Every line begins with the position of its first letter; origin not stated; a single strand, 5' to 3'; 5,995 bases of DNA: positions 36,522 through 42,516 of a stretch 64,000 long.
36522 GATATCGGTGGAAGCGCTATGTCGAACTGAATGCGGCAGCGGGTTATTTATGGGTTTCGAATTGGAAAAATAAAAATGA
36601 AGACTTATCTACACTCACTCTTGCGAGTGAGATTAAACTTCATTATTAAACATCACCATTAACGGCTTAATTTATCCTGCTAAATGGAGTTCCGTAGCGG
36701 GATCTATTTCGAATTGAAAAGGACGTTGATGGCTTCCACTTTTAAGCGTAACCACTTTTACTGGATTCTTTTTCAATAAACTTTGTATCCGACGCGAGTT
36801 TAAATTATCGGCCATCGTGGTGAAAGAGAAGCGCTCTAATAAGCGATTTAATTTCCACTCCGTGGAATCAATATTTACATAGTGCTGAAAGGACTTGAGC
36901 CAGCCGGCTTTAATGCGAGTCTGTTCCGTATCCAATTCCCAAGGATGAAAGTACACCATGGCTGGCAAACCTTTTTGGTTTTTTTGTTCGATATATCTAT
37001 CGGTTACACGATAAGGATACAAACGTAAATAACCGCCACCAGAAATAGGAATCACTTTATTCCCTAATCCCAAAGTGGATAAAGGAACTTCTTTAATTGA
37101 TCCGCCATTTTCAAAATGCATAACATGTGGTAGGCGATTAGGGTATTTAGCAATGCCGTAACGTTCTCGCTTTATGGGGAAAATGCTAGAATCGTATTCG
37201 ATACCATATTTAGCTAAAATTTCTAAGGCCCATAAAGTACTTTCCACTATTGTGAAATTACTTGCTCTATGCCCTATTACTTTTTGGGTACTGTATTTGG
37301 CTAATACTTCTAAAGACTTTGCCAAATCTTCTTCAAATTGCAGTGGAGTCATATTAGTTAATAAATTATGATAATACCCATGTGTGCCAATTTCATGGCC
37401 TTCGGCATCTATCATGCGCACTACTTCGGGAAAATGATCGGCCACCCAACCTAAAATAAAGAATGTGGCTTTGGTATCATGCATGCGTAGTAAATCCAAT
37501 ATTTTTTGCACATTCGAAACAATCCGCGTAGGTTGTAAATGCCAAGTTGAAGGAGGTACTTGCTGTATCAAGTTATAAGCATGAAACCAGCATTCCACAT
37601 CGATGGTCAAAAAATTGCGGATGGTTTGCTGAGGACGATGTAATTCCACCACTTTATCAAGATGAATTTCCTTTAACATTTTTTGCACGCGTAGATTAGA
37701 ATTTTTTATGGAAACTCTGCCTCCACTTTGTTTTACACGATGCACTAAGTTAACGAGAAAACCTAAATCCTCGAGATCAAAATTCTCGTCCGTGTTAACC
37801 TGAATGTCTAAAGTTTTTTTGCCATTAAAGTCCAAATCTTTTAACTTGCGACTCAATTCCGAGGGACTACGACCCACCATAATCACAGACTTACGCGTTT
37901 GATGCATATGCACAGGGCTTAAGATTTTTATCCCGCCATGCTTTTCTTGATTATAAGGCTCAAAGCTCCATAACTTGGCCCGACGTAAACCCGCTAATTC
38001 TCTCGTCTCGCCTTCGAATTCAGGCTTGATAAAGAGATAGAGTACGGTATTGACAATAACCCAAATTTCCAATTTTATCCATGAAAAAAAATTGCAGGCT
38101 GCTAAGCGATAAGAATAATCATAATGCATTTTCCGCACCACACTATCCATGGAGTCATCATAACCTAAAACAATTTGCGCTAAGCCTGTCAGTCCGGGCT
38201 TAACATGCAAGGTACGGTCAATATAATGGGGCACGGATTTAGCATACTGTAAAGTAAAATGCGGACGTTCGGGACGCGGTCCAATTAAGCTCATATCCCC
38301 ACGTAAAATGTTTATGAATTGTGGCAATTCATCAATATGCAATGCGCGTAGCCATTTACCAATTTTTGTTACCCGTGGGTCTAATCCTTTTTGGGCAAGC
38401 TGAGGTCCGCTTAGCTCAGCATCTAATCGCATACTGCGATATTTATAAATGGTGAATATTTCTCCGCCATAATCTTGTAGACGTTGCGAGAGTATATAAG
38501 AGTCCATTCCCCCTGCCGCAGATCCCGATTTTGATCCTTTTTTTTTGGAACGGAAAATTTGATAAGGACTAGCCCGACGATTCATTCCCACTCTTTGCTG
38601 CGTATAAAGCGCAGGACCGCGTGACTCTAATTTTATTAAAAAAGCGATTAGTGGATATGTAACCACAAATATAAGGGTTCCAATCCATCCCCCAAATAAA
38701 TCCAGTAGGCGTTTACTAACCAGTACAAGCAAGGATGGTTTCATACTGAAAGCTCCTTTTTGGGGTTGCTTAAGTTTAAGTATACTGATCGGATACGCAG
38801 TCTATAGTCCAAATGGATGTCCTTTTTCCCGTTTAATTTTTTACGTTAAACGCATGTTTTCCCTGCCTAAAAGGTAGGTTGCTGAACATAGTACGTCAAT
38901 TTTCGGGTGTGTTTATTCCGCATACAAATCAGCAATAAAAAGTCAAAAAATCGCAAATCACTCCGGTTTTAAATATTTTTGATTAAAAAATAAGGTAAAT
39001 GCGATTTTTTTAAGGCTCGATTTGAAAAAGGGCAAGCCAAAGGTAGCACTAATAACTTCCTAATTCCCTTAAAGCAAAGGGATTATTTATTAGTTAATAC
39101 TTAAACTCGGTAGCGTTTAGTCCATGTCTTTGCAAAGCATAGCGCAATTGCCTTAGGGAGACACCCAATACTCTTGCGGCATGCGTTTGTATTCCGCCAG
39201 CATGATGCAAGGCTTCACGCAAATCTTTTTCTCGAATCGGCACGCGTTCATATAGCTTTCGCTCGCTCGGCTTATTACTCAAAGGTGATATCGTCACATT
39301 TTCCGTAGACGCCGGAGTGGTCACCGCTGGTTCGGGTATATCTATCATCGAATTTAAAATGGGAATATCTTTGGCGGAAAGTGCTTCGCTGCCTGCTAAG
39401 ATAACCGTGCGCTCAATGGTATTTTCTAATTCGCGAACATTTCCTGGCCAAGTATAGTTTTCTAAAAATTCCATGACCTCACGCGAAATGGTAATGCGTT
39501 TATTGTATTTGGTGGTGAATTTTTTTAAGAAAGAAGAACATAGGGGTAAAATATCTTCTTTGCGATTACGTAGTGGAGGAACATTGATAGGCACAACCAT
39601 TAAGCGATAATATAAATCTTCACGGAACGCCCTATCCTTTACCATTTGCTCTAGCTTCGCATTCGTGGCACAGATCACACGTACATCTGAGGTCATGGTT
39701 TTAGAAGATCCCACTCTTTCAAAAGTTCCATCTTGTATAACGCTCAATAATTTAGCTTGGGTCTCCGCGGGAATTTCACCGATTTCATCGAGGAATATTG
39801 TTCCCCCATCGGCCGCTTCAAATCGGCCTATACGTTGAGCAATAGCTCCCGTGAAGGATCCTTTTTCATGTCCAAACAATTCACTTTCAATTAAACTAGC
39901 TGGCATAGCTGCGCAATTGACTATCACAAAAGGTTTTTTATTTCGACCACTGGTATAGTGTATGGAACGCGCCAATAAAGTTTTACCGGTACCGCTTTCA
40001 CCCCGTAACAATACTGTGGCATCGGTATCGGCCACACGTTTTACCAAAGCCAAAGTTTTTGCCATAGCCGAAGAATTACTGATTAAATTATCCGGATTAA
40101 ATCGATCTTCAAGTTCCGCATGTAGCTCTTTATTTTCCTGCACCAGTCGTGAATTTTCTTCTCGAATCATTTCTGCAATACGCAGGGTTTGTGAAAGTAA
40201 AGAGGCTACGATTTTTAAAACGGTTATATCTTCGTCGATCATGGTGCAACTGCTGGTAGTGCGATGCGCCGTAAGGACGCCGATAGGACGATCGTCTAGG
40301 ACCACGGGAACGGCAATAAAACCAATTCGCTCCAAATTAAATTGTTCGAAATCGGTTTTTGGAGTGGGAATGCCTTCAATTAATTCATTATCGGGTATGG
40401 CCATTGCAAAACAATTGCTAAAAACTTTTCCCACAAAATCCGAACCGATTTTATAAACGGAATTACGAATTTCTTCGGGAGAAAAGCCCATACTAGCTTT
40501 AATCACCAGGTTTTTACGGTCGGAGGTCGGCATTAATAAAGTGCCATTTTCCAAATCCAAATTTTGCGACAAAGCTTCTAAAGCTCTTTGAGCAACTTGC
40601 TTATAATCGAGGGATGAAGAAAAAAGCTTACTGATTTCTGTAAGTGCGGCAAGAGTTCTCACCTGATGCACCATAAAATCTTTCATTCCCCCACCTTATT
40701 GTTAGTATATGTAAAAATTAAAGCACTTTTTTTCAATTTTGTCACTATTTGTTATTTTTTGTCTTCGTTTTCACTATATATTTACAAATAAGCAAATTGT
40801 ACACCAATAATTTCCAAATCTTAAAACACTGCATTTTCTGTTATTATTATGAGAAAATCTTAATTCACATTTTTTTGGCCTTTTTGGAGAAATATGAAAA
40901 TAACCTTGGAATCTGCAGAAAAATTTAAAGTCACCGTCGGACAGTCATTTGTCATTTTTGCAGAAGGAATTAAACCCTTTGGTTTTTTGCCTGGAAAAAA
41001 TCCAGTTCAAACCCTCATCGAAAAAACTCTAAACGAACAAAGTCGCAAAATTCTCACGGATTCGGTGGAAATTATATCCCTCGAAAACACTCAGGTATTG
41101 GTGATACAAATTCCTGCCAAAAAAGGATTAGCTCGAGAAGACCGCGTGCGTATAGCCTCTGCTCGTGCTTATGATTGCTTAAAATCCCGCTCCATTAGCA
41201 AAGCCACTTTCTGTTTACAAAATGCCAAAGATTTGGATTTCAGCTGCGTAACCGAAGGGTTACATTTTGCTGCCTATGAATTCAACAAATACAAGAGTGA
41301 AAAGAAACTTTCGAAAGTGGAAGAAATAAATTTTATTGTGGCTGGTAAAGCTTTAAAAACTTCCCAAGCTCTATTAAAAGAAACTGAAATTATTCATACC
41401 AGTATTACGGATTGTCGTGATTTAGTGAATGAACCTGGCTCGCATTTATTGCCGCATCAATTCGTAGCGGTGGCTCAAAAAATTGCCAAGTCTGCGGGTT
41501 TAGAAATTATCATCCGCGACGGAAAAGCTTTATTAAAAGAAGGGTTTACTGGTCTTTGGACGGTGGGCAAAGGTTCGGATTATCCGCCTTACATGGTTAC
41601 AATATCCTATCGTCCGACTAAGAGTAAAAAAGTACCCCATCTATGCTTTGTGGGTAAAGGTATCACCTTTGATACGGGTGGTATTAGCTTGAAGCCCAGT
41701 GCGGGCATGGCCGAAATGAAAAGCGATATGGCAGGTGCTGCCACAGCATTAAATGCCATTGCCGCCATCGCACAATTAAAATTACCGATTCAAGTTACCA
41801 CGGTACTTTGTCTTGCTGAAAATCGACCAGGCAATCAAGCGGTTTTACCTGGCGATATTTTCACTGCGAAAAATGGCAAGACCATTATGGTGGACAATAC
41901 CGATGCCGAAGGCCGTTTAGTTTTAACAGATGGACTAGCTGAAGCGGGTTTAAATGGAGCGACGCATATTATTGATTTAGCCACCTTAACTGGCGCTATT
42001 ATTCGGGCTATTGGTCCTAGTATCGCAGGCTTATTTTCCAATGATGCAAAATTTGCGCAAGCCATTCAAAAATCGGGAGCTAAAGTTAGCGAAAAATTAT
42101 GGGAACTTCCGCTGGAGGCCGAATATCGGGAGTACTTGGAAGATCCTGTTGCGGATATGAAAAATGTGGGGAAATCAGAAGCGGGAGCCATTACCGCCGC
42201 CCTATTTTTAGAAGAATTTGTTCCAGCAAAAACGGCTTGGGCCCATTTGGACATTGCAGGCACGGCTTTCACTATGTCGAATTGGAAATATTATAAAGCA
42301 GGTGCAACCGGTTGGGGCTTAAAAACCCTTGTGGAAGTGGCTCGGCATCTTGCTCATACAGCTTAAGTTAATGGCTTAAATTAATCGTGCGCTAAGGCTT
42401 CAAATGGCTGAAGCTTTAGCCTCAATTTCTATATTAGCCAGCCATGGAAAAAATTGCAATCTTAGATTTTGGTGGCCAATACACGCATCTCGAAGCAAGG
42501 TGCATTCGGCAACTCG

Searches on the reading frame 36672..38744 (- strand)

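Call 10: search_protein_families(library=pfam, proteins=[window:36672-38744:-], max_evalue=0.00001)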
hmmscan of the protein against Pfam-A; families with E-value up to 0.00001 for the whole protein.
window:36672-38744:- (690 aa): 3 families
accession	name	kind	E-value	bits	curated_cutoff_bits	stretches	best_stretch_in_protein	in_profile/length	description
PF02397.22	Bac_transf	-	2e-47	161.5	27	2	87-235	39-175/179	Bacterial sugar transferase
PF11959.13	DUF3473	-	2.2e-40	138.1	29.6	1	519-646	1-127/130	Domain of unknown function (DUF3473)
PF01522.26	Polysacc_deac_1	-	1.7e-18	67.2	23.1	1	410-503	19-112/124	Polysaccharide deacetylase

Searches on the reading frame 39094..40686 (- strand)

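Call 10: search_protein_families(library=pfam, proteins=[window:39094-40686:-], max_evalue=0.00001)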
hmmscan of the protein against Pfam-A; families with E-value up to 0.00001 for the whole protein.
window:39094-40686:- (530 aa): 10 families
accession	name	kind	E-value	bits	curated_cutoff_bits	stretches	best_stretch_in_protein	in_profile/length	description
PF00158.32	Sigma54_activat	-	2.6e-71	239.2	20.2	1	201-367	1-167/168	Sigma-54 interaction domain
PF25601.1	AAA_lid_14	-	1.5e-24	86.1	27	1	373-442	1-71/87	AAA+ ATPase lid domain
PF14532.12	Sigma54_activ_2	-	3.8e-22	79.5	25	1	204-372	3-138/138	Sigma-54 interaction domain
PF01590.32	GAF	-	3.6e-11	44.2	22.4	1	29-168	3-133/133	GAF domain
PF07728.20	AAA_5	-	3.6e-10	40.4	22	1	225-344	2-124/139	AAA domain (dynein-related subfamily)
PF13185.12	GAF_2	-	1.1e-09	39.1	28.6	1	26-168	2-135/136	GAF domain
PF00004.35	AAA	-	3.7e-09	37.6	21.2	1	225-343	1-110/131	ATPase family associated with various cellular activities (AAA)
PF02954.25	HTH_8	-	2e-08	34.2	22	1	489-520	10-41/42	Bacterial regulatory protein, Fis family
PF07724.20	AAA_2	-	1.2e-07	32.3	27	1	223-353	4-135/166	AAA domain (Cdc48 subfamily)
PF13492.12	GAF_3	-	2e-06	28.6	27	1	29-167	3-126/129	GAF domain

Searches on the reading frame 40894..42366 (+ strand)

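Call 10: search_protein_families(library=pfam, proteins=[window:40894-42366:+], max_evalue=0.00001)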
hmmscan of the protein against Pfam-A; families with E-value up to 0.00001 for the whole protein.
window:40894-42366:+ (490 aa): 1 family
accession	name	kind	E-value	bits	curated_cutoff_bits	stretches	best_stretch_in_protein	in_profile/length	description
PF00883.26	Peptidase_M17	-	7.9e-115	383.8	25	1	174-480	3-310/310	Cytosol aminopeptidase family, catalytic domain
